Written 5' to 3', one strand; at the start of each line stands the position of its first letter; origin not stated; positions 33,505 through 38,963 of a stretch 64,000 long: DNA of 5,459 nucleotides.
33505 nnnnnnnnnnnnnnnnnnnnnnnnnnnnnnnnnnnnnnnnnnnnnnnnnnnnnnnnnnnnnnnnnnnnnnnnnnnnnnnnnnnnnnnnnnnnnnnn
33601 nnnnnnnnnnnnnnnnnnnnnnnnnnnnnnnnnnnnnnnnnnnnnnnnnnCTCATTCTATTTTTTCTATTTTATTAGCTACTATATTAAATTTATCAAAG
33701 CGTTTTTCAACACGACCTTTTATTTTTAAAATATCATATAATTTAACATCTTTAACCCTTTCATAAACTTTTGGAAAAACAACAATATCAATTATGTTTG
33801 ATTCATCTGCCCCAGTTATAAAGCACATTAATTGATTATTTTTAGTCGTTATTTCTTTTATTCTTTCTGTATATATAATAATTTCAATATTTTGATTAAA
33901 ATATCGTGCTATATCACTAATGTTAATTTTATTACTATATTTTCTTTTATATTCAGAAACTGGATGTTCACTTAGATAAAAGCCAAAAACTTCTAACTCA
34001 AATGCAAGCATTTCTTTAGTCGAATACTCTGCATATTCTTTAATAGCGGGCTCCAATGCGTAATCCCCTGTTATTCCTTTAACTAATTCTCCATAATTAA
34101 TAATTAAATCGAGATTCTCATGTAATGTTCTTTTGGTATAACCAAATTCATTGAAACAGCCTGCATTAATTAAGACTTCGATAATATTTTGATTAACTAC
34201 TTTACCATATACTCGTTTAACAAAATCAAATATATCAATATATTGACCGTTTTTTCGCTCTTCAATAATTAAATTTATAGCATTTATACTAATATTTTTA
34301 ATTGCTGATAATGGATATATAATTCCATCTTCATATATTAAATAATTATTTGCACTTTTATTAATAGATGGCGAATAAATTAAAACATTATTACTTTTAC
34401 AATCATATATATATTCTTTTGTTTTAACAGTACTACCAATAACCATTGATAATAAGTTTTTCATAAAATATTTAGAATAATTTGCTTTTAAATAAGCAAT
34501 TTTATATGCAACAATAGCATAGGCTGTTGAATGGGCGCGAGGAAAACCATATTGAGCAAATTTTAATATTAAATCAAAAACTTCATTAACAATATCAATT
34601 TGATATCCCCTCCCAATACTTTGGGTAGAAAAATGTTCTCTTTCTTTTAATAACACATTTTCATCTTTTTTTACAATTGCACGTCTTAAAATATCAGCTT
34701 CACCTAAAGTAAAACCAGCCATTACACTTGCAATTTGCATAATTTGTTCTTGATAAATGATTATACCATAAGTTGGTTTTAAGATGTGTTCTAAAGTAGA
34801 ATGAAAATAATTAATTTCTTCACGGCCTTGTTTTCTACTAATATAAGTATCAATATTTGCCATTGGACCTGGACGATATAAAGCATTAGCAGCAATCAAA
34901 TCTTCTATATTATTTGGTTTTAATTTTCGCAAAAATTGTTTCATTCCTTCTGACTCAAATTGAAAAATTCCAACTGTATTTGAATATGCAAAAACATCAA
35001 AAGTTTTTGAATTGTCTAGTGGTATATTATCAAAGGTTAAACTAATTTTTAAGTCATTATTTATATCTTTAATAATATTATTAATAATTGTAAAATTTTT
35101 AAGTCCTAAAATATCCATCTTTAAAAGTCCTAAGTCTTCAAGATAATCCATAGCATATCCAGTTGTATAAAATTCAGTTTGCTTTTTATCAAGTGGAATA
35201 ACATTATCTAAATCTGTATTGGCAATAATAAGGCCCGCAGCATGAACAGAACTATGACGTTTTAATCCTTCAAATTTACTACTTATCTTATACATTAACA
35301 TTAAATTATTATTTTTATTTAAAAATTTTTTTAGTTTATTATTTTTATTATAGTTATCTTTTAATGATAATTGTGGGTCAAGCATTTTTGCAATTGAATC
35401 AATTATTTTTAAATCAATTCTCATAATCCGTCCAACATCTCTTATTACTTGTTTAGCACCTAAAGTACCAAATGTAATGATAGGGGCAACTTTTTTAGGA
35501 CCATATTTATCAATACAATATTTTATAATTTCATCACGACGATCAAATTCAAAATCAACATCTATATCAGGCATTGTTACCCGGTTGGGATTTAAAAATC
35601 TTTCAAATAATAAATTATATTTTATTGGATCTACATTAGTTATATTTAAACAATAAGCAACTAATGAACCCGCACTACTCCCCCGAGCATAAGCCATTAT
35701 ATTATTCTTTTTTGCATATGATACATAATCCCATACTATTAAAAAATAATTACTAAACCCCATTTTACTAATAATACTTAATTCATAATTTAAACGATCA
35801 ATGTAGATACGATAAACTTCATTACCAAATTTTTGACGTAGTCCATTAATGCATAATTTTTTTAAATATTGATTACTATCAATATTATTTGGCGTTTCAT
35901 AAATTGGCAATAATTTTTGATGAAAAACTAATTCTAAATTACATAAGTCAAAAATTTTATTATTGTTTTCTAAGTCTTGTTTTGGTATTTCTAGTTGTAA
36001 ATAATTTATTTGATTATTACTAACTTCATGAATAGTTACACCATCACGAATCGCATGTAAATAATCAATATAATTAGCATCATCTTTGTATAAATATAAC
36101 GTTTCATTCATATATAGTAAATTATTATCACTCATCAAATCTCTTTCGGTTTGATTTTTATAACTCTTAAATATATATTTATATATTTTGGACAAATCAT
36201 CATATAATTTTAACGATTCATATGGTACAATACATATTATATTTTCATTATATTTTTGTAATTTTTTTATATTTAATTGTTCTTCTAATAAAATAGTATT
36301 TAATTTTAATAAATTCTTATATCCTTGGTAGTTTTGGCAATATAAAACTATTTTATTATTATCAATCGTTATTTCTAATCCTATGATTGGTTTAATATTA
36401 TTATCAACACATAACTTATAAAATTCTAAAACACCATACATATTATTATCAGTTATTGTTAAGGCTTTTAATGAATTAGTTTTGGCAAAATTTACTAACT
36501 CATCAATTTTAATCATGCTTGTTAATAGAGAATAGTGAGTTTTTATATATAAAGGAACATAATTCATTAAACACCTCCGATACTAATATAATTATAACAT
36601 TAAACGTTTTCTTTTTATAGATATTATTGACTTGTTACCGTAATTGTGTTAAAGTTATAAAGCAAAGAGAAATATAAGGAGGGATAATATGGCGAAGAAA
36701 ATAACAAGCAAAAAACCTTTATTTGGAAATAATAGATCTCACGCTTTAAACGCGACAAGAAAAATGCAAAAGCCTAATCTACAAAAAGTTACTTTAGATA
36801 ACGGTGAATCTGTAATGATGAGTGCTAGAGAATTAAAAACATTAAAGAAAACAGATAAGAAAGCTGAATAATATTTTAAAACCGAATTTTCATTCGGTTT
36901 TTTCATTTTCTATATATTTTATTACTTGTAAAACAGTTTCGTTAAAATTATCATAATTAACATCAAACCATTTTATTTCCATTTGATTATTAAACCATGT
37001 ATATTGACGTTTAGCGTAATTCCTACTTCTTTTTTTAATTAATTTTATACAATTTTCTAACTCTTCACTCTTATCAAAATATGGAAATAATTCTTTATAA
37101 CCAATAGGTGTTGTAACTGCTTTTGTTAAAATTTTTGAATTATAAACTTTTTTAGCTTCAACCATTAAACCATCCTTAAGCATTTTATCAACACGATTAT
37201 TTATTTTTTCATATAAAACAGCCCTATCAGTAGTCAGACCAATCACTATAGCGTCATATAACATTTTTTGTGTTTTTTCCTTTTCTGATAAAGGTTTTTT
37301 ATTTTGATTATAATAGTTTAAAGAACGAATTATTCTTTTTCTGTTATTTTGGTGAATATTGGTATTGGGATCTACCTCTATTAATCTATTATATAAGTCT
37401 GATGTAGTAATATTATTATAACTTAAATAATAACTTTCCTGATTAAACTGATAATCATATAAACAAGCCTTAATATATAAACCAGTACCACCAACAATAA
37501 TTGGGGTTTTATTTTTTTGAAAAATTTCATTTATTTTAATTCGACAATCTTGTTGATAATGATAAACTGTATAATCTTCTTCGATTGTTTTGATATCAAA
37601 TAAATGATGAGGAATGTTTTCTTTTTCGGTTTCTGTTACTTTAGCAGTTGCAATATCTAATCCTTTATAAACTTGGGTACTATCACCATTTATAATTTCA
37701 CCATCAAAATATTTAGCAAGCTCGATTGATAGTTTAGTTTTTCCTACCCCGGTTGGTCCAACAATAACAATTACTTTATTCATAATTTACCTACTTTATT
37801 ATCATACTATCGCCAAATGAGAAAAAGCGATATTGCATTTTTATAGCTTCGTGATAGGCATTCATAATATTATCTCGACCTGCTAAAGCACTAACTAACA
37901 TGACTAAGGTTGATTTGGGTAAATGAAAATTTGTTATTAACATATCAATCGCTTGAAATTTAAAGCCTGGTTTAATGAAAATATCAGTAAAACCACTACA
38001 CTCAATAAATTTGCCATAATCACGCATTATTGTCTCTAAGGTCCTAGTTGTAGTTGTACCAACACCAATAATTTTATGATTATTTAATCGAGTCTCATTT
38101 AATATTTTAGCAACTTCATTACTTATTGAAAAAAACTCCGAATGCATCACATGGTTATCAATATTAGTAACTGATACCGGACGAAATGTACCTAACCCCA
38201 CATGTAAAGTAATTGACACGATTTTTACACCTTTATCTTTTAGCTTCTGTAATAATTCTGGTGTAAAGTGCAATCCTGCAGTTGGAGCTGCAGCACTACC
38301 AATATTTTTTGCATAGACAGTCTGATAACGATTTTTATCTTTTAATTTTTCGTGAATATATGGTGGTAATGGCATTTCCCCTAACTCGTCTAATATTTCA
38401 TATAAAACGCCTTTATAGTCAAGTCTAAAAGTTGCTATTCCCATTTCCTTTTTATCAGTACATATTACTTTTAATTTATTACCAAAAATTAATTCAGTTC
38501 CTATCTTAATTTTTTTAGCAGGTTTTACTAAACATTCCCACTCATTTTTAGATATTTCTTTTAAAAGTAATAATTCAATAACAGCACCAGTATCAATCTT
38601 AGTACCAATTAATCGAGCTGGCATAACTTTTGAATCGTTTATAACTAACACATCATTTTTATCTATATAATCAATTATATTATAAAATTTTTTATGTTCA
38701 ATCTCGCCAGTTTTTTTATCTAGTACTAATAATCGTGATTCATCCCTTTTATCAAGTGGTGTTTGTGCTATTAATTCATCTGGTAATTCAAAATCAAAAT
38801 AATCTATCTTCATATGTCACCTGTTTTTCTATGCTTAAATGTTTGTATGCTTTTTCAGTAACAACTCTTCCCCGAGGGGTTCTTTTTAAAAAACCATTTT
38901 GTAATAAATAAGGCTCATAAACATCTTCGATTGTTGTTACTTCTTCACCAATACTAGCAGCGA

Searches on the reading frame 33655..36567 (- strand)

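Call 33: search_protein_families(library=pfam, proteins=[window:33655-36567:-], max_evalue=0.00001)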
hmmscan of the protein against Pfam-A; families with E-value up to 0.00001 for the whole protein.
window:33655-36567:- (971 aa): 5 families
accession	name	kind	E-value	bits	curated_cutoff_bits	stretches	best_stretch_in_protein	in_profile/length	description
PF07733.18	DNA_pol3_alpha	-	4.6e-95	318.6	23.9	1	233-488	1-260/260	Bacterial DNA polymerase III alpha NTPase domain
PF17657.6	DNA_pol3_finger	-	4.2e-61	205.5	22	1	491-649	1-161/166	Bacterial DNA polymerase III alpha subunit finger domain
PF14579.12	HHH_6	-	7.4e-23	81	25.6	1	728-815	2-90/90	Helix-hairpin-helix motif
PF02811.25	PHP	-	2.9e-22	80.2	26.4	1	8-133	4-134/164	PHP domain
PF01336.31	tRNA_anti-codon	-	6.4e-09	36.1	27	1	903-970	7-75/75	OB-fold nucleic acid binding domain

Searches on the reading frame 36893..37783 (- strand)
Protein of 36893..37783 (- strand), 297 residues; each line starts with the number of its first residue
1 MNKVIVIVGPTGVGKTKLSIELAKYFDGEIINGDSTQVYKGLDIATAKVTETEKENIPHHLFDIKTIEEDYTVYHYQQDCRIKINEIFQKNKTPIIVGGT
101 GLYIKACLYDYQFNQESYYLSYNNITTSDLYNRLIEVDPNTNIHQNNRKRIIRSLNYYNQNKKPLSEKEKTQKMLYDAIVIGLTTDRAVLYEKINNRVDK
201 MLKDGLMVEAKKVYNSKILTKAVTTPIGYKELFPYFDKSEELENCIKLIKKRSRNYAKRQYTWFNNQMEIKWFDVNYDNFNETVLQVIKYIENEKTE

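Call 33: search_protein_families(library=pfam, proteins=[window:36893-37783:-], max_evalue=0.00001)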
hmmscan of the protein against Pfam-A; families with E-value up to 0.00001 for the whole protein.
window:36893-37783:- (297 aa): 2 families
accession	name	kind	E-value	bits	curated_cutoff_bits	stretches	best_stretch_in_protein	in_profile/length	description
PF01715.23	IPPT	-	5.5e-73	246.1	23.6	1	37-267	1-243/243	IPP transferase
PF01745.22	IPT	-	5.5e-07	29.7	20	0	3-100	2-99/233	Isopentenyl transferase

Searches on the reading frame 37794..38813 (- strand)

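Call 33: search_protein_families(library=pfam, proteins=[window:37794-38813:-], max_evalue=0.00001)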
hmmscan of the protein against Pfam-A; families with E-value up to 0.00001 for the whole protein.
window:37794-38813:- (340 aa): 1 family
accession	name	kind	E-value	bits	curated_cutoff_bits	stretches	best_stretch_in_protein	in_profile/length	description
PF02547.20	Queuosine_synth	-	1.7e-136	455.1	25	1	4-339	2-322/322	Queuosine biosynthesis protein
